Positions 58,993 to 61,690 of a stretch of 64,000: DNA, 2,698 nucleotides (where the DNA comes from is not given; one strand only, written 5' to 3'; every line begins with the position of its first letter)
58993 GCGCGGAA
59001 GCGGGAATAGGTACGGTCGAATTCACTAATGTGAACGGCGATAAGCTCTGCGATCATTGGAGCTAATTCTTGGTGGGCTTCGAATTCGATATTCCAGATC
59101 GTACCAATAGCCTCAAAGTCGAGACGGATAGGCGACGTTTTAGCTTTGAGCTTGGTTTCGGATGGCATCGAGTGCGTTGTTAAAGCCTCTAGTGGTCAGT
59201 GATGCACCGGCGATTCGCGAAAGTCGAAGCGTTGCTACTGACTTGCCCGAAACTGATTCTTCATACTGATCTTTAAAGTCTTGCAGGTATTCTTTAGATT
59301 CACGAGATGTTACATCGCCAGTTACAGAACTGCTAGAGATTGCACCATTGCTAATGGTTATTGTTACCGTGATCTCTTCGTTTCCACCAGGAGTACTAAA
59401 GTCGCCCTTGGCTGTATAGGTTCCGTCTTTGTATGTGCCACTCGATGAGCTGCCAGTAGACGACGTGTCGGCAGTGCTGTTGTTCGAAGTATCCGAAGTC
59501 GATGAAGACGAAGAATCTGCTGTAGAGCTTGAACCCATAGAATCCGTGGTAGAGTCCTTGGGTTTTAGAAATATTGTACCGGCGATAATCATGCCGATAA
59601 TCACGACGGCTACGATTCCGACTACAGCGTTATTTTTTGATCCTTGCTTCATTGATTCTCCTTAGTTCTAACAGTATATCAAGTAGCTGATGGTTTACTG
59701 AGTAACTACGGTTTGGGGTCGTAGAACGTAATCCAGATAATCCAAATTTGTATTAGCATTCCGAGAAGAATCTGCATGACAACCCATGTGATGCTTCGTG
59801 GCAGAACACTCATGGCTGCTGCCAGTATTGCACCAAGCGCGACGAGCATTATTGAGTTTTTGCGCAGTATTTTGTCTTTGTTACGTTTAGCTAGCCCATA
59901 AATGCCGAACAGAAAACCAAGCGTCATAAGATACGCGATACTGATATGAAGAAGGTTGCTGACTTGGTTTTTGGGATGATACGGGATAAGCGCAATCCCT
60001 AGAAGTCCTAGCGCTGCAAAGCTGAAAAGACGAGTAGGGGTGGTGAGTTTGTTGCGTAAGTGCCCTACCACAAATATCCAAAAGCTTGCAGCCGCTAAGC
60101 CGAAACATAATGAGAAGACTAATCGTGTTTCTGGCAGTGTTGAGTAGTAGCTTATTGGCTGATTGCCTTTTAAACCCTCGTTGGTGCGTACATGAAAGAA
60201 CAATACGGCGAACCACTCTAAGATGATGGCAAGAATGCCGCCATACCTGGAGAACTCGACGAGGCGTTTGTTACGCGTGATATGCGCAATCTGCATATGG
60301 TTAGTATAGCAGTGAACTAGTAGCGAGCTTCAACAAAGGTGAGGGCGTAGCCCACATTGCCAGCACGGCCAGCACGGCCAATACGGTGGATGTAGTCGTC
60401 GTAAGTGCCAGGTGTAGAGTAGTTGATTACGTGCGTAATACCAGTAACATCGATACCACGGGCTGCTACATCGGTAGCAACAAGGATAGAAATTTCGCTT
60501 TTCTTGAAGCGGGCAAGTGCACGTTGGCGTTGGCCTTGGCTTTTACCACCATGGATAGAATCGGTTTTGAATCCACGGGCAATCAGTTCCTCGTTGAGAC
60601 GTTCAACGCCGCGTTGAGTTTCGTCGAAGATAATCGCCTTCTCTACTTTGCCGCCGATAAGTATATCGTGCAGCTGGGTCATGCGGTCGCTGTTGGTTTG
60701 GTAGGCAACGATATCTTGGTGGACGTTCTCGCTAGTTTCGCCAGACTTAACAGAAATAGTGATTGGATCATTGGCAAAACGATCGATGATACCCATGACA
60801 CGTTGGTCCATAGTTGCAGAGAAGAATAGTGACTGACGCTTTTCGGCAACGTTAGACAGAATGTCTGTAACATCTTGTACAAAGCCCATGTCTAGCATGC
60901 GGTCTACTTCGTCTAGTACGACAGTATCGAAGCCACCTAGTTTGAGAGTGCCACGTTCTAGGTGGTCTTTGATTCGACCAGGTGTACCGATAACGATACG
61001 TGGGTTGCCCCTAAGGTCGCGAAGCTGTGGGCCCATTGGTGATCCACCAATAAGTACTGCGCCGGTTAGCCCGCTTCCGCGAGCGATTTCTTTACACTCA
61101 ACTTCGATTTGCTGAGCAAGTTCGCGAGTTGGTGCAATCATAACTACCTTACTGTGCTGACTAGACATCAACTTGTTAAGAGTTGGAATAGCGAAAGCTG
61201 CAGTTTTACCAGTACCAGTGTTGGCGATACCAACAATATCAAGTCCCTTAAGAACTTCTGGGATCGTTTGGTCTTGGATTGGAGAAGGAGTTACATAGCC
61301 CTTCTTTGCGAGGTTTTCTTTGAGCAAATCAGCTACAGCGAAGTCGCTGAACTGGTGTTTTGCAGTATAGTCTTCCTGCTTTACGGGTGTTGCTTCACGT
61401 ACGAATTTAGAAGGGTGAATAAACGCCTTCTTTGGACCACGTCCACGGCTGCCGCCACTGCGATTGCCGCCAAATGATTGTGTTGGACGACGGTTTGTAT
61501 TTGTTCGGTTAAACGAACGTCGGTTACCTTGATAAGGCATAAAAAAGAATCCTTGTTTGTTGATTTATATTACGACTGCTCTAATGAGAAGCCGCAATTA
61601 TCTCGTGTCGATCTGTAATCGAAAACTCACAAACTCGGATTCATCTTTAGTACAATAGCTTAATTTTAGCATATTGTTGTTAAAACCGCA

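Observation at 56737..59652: Three-gene flavinylation module: FMN-binding protein, ApbE transferase and membrane FAD/NAD(P) oxidoreductase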

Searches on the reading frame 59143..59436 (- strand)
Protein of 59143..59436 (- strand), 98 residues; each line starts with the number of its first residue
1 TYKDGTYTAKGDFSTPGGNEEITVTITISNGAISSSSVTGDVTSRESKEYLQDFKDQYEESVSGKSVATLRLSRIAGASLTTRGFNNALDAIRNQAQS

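Call 12: search_protein_families(library=pfam, proteins=[window:59143-59436:-], max_evalue=10)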
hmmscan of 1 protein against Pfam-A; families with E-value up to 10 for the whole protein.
seq(98 aa): 3 families
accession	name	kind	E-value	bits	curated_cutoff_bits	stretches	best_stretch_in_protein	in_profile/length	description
PF04205.19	FMN_bind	-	2.1e-05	25.5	22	1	19-91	3-74/77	FMN-binding domain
PF10707.15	YrbL-PhoP_reg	-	0.04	14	31.5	1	43-94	36-87/185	PhoP regulatory network protein YrbL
PF10437.14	Lip_prot_lig_C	-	0.17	12.3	24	1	21-52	16-47/85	Bacterial lipoate protein ligase C-terminus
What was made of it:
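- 59140..59652 (-): Gene for the membrane-anchored FMN_bind protein (170 aa), the predicted ApbE substrate and extracytoplasmic electron-output subunit. C-terminal domain passes Pfam PF04205 (call 12).
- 59143..59436 (-): FMN_bind domain (residues 73-170). PF04205, 25.5 bits against a gathering score of 22 (call 12).
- On FMN_bind domain (PF04205), ApbE substrate class: The isolated domain scores 25.5 bits against 22 (call 12).
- Tried and rejected: Resolved by scanning the domain alone (call 12).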

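Call 13: find_homologous_proteins(query=window:59143-59436:-)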
Query seq(98 aa) (98 aa): 11 proteins with E <= 0.001 among 41 candidates.
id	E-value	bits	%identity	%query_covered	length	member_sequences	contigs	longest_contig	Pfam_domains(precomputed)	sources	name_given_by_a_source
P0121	3.5e-53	195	100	100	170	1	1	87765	-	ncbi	-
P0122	5.3e-40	153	79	100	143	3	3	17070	-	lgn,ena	-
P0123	9.8e-32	126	65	100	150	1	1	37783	-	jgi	jgi:uncharacterized protein with FMN-binding domain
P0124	8.1e-30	120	60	98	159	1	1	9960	-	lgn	-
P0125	2.1e-26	109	57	99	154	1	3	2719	-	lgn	-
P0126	5.2e-23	99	57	100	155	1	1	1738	PF04205.20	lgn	-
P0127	1.2e-22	97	53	99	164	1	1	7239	-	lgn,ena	-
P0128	1.2e-20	91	47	99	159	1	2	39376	-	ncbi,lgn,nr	ncbi:FMN-binding protein [Candidatus Saccharibacteria bacterium]|nr:MAG: FMN-binding protein [Candid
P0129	1.0e-19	88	47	100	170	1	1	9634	PF04205.20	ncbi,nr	ncbi:MAG TPA: FMN-binding protein [Candidatus Saccharimonadales bacterium]|nr:FMN-binding protein [C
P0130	1.4e-18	84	51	98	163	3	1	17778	-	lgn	-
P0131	1.0e-17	82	48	99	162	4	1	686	-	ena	-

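Call 67: search_solved_structures(query=A3, max_evalue=1, show_alignments=2)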
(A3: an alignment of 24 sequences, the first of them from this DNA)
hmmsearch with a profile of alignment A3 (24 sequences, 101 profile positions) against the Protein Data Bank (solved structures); distinct sequences matched with E-value up to 1: 4.
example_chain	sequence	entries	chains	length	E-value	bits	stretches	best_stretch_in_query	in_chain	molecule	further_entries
8p2a_A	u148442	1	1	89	5.6e-16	62.1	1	10-99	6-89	FMN-binding domain-containing protein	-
3o6u_A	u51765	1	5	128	3.9e-06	30.5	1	4-100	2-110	uncharacterized protein CPE2226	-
8p2b_A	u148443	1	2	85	8.8e-05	26.1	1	19-99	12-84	Clostridiaceae bacterium FMN4 domain 1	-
2kzx_A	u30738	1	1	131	0.0024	21.6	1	5-40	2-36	Uncharacterized protein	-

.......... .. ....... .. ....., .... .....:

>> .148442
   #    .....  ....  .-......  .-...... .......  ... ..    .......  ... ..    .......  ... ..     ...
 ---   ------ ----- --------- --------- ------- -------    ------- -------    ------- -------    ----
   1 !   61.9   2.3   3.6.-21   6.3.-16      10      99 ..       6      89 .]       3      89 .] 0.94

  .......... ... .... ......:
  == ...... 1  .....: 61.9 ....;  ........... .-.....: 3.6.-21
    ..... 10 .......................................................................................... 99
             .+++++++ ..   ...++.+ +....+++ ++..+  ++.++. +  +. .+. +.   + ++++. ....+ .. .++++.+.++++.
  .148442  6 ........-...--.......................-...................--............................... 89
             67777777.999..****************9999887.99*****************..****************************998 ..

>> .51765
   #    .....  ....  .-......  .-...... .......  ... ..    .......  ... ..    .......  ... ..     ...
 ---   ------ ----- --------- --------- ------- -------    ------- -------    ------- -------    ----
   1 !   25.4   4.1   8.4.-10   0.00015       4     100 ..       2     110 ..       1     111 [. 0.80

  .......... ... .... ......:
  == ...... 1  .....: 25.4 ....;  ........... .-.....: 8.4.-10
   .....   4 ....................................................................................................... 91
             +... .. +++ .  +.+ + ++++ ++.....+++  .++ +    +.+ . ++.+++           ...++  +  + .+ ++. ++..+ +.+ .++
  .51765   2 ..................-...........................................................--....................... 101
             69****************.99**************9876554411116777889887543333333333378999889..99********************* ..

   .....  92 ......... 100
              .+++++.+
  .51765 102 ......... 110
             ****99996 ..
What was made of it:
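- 59140..59652 (-): The homologue profile matches the solved flavinylated FMN-binding domain 8p2a at E=5.6e-16 (call 67).
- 59143..59436 (-): PDB 8p2a match (call 67).
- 59200..59202 (-): Codon of Ser151, the predicted FMN acceptor in the motif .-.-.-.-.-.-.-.151-L-T-T. It aligns with the Thr of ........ in 8p2a (call 67).
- On FMN_bind domain (PF04205), ApbE substrate class: The profile matches 8p2a at E=5.6e-16 (call 67).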

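Call 68: search_protein_families(library=pfam, alignment_id=A3, max_evalue=0.01)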
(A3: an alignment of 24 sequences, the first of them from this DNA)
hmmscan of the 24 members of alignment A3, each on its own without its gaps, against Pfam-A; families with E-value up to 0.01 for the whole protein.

A. member 1, seq(98 aa): 1 family
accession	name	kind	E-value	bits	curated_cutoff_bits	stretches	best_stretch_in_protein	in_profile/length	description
PF04205.19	FMN_bind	-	2.1e-05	25.5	22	1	19-91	3-74/77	FMN-binding domain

B. families by the number of members that match (of 24 scanned): 2 families
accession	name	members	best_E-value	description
PF04205.19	FMN_bind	23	1.6e-11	FMN-binding domain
PF18210.6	Knl1_RWD_C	1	0.0024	Knl1 RWD C-terminal domain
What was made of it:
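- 59140..59652 (-): 23/24 homologues pass PF04205 (call 68).
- On FMN_bind domain (PF04205), ApbE substrate class: 23/24 homologues pass (call 68).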

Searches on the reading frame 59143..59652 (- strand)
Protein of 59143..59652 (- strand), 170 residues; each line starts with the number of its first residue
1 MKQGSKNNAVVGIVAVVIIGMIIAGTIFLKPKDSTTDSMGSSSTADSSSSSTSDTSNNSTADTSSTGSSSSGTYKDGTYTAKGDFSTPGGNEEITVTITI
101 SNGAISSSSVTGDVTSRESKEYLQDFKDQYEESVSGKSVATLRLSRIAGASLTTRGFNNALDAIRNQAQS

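Call 3: search_protein_families(library=pfam, proteins=[window:59143-59652:-], max_evalue=0.1)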
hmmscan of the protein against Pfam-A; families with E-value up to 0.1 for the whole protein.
window:59143-59652:- (170 aa): 1 family
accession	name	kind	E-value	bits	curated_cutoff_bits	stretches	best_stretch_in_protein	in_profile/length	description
PF16118.10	DUF4834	-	0.038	15.4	27.8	1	11-68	9-66/99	Domain of unknown function (DUF4834)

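Call 4: search_protein_families(library=ncbifam, proteins=[window:59143-59652:-], max_evalue=0.1)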
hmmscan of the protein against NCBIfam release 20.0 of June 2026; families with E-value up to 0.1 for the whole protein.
window:59143-59652:- (170 aa): 7 families
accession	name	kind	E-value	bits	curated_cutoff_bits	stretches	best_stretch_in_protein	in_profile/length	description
NF041941.1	lipo_FMN_PplA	exception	0.00016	20.9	325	1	39-129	22-111/302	extracellular electron transfer flavoprotein PplA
NF040528.1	SP_0198_lipo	equivalog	0.0012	18.8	100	1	18-113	12-94/144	SP_0198 family lipoprotein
TIGR03931.1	T7SS_Rv3446c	hypoth_equivalog_domain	0.0032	17.8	47.6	1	14-72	6-60/194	type VII secretion-associated protein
NF042931.1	SAG1386_EF1546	equivalog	0.026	14.6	80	1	11-80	34-113/158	SAG1386/EF1546 family surface-associated protein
NF002355.0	PRK01318.2-2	equivalog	0.032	12.7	891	1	13-135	6-129/602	membrane protein insertase YidC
NF002356.0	PRK01318.2-3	equivalog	0.057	11.8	460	1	8-123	4-114/627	membrane protein insertase YidC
NF003116.0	PRK04036.1-1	equivalog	0.094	11.3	425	1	39-132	64-162/530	DNA-directed DNA polymerase II small subunit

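Call 14: search_solved_structures(query=window:59143-59652:-, max_evalue=10, show_alignments=2)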
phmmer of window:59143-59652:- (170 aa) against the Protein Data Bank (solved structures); distinct sequences matched with E-value up to 10: 1.
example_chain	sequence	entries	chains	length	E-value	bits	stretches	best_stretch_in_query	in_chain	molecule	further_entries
1xxq_A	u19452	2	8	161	1.2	12.5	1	48-145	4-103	mannose-binding lectin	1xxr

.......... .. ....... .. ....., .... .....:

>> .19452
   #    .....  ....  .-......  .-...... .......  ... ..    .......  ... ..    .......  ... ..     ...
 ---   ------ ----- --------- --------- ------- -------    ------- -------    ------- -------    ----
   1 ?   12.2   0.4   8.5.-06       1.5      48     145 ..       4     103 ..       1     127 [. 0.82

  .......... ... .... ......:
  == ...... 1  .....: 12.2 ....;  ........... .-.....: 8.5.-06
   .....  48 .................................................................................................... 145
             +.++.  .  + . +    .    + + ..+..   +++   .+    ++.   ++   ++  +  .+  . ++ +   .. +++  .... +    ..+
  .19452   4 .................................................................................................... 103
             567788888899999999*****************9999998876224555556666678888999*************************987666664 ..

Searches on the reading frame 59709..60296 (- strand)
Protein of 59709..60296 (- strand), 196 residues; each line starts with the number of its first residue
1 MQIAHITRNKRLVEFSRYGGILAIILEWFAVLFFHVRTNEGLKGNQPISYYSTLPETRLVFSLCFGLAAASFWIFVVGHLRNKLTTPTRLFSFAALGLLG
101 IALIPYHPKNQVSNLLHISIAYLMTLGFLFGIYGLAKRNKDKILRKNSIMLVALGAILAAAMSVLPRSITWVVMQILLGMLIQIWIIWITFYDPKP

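Call 3: search_protein_families(library=pfam, proteins=[window:59709-60296:-], max_evalue=0.1)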
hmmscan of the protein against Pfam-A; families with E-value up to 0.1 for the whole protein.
window:59709-60296:- (196 aa): 3 families
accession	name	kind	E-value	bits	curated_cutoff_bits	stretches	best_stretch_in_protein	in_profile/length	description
PF06197.19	DUF998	-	3e-09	37.2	30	1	22-190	2-182/184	Protein of unknown function (DUF998)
PF07695.17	7TMR-DISM_7TM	-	0.00076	19.9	29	1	61-187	69-198/205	7TM diverse intracellular signalling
PF07301.16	DUF1453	-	0.08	13.4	24.6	1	134-193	16-78/145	CcdC protein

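Call 4: search_protein_families(library=ncbifam, proteins=[window:59709-60296:-], max_evalue=0.1)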
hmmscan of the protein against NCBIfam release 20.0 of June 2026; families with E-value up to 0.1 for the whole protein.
window:59709-60296:- (196 aa): 2 families
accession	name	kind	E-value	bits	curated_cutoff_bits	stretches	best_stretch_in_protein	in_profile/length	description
NF004430.0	PRK05771.2-4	equivalog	0.0011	17.7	670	1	60-189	400-532/646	V-type ATP synthase subunit I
NF045937.1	MSC_0624_12TM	equivalog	0.0017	17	70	1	18-163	250-389/445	MSC_0624 family F1-like ATPase-associated membrane protein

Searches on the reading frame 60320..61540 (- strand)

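Call 39: search_protein_families(library=pfam, proteins=[window:60320-61540:-], max_evalue=0.001)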
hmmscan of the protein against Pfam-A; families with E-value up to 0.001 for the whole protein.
window:60320-61540:- (407 aa): 3 families
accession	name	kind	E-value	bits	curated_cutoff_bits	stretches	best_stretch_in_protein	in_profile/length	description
PF00270.35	DEAD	-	1.6e-46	158.5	26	1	86-248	1-164/167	DEAD/DEAH box helicase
PF00271.37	Helicase_C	-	1.2e-31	109.6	23.5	1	287-394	3-110/110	Helicase conserved C-terminal domain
PF04851.21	ResIII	-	6.5e-09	36.3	22.5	1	105-245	29-163/164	Type III restriction enzyme, res subunit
